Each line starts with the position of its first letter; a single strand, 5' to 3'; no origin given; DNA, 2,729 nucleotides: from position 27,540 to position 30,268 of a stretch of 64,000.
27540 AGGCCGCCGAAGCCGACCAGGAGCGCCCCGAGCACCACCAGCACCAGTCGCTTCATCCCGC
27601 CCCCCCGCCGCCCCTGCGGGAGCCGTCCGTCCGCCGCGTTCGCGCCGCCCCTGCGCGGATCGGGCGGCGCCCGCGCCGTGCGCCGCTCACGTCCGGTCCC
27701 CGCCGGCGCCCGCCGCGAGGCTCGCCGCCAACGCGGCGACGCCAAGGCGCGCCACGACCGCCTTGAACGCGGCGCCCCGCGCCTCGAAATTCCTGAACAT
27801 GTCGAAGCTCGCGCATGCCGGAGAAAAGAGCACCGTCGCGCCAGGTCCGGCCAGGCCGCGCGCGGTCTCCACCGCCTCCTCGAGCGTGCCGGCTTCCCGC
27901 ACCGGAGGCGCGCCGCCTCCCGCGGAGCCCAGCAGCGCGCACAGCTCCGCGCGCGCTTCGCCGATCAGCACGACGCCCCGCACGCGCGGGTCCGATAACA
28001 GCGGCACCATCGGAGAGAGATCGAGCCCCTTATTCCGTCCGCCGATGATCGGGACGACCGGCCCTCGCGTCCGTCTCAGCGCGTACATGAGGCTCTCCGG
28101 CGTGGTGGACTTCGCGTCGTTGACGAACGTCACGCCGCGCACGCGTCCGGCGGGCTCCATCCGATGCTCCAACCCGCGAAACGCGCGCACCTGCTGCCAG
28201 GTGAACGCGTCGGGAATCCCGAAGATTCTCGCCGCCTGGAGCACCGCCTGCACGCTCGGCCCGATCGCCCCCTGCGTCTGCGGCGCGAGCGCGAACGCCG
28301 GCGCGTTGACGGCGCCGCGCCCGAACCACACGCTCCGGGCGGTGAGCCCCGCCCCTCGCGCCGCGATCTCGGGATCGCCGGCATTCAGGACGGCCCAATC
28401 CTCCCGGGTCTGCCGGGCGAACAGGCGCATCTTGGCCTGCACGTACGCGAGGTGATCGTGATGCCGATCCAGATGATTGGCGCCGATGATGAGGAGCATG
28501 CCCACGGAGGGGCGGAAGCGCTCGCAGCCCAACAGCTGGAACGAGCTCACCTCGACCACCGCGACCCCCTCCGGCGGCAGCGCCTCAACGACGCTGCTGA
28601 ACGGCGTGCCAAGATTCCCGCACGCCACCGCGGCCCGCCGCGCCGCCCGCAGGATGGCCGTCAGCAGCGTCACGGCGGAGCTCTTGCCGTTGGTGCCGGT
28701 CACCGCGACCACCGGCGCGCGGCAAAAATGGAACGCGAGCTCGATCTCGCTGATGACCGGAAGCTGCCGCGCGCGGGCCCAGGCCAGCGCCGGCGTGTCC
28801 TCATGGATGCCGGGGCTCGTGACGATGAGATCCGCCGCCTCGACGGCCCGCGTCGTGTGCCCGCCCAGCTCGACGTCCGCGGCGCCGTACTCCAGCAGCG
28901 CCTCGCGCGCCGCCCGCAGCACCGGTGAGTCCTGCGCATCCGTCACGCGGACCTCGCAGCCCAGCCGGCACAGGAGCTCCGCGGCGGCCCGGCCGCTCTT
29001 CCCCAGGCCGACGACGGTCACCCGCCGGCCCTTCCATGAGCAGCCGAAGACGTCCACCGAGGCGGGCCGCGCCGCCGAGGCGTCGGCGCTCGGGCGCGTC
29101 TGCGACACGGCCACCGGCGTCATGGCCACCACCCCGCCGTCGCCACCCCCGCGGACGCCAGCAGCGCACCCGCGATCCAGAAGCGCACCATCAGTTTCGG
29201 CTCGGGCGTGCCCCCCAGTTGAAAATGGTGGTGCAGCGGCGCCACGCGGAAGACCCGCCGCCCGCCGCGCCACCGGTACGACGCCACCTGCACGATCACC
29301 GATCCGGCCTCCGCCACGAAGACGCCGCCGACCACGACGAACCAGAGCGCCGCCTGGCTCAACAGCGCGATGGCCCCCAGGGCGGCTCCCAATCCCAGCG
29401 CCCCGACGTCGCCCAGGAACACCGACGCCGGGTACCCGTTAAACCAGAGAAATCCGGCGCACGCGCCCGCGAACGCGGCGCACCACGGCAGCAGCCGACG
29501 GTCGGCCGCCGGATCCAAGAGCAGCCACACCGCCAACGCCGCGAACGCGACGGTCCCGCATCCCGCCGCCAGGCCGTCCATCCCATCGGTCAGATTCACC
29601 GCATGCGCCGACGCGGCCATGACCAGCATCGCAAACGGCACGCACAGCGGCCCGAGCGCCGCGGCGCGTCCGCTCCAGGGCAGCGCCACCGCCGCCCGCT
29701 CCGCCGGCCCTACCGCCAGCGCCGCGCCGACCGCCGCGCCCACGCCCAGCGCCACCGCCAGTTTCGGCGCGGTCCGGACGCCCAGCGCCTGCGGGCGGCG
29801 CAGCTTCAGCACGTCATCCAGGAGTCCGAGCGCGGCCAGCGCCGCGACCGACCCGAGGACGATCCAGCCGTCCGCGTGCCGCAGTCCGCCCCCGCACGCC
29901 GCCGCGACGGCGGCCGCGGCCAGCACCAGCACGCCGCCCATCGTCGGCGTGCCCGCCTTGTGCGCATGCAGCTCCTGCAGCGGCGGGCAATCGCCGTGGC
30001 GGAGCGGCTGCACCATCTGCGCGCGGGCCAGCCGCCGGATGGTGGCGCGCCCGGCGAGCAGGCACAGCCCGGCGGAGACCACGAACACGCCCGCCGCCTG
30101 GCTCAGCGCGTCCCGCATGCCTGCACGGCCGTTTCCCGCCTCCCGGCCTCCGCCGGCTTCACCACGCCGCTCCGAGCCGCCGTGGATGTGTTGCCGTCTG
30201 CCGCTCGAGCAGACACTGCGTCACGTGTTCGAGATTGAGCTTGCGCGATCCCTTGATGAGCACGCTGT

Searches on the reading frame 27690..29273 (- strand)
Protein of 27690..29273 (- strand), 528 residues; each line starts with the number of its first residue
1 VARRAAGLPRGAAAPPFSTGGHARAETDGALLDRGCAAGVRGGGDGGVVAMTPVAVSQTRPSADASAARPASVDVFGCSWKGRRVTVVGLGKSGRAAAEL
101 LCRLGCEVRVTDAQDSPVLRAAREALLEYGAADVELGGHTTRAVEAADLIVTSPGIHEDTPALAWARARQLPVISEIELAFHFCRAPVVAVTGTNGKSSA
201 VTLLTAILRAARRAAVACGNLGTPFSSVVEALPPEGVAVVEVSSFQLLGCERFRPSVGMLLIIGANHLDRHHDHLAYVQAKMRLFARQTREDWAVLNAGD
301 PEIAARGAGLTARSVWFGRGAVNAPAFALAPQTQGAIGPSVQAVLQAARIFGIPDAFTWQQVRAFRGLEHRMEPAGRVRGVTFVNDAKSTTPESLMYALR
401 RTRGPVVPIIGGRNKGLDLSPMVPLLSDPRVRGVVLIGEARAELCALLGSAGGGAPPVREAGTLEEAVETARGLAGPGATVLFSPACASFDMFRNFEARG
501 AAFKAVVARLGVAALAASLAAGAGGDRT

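Call 17: search_protein_families(library=ncbifam, proteins=[window:27690-29273:-], max_evalue=0.00001)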
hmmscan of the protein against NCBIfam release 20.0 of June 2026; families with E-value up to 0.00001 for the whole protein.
window:27690-29273:- (528 aa): 12 families
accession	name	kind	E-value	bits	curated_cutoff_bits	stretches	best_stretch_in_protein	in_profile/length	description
TIGR01087.1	murD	equivalog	4.9e-106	355.4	211.95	1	84-508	1-440/441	UDP-N-acetylmuramoyl-L-alanine--D-glutamate ligase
NF053647.1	pMurD2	equivalog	7.4e-19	67.9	550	1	84-288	2-207/405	pseudomurein biosynthesis peptide ligase pMurD2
NF053645.1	pMurC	equivalog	1.4e-17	63.6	560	1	87-305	3-229/492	pseudomurein biosynthesis peptide ligase pMurC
TIGR01082.1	murC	equivalog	3.6e-16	59.3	335.1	1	88-305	5-218/449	UDP-N-acetylmuramate--L-alanine ligase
NF053646.1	pMurD1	equivalog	2.3e-15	56.2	610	1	85-283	3-214/465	pseudomurein biosynthesis peptide ligase pMurD1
NF001124.0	PRK00139.1-2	equivalog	1.9e-14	53.3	476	1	160-305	84-250/500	UDP-N-acetylmuramoyl-L-alanyl-D-glutamate--2,6-diaminopimelate ligase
NF008896.0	PRK11929.1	equivalog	1.8e-11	42.6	1023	1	187-304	113-251/965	bifunctional UDP-N-acetylmuramoyl-L-alanyl-D-glutamate--2,6-diaminopimelate ligase MurE/UDP-N-acetylmuramoyl-tripeptide--D-alanyl-D-alanine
NF001126.0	PRK00139.1-4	equivalog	1.7e-10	40.1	373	0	238-304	175-243/486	UDP-N-acetylmuramoyl-L-alanyl-D-glutamate--2,6-diaminopimelate ligase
TIGR01143.1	murF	subfamily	1.9e-10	40.3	288.6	1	185-323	73-219/418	UDP-N-acetylmuramoyl-tripeptide--D-alanyl-D-alanine ligase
TIGR01085.1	murE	subfamily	6.1e-10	38.6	257.3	0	237-301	158-224/472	UDP-N-acetylmuramyl-tripeptide synthetase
NF001123.0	PRK00139.1-1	equivalog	3e-07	29.5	586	0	239-300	179-241/493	UDP-N-acetylmuramoyl-L-alanyl-D-glutamate--2,6-diaminopimelate ligase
NF011171.0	PRK14573.1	equivalog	2e-06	26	1015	1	88-301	10-217/809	bifunctional UDP-N-acetylmuramate--L-alanine ligase/D-alanine--D-alanine ligase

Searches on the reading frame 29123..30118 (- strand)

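Call 17: search_protein_families(library=ncbifam, proteins=[window:29123-30118:-], max_evalue=0.00001)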
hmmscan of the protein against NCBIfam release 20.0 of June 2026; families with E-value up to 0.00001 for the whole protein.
window:29123-30118:- (332 aa): 3 families
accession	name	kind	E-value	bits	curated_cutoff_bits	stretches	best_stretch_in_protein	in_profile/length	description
TIGR00445.1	mraY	equivalog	7.9e-67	226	192.05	1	21-327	3-317/321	phospho-N-acetylmuramoyl-pentapeptide-transferase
NF053644.1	MraY_archaea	equivalog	7.8e-35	120.8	450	1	153-324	176-339/340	pseudomurein biosynthesis MraY family phospho-N-acetylmuramoyl-pentapeptide-transferase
TIGR02380.1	ECA_wecA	exception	1.8e-10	40.5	326.05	1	52-326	36-307/346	UDP-N-acetylglucosamine--undecaprenyl-phosphate N-acetylglucosaminephosphotransferase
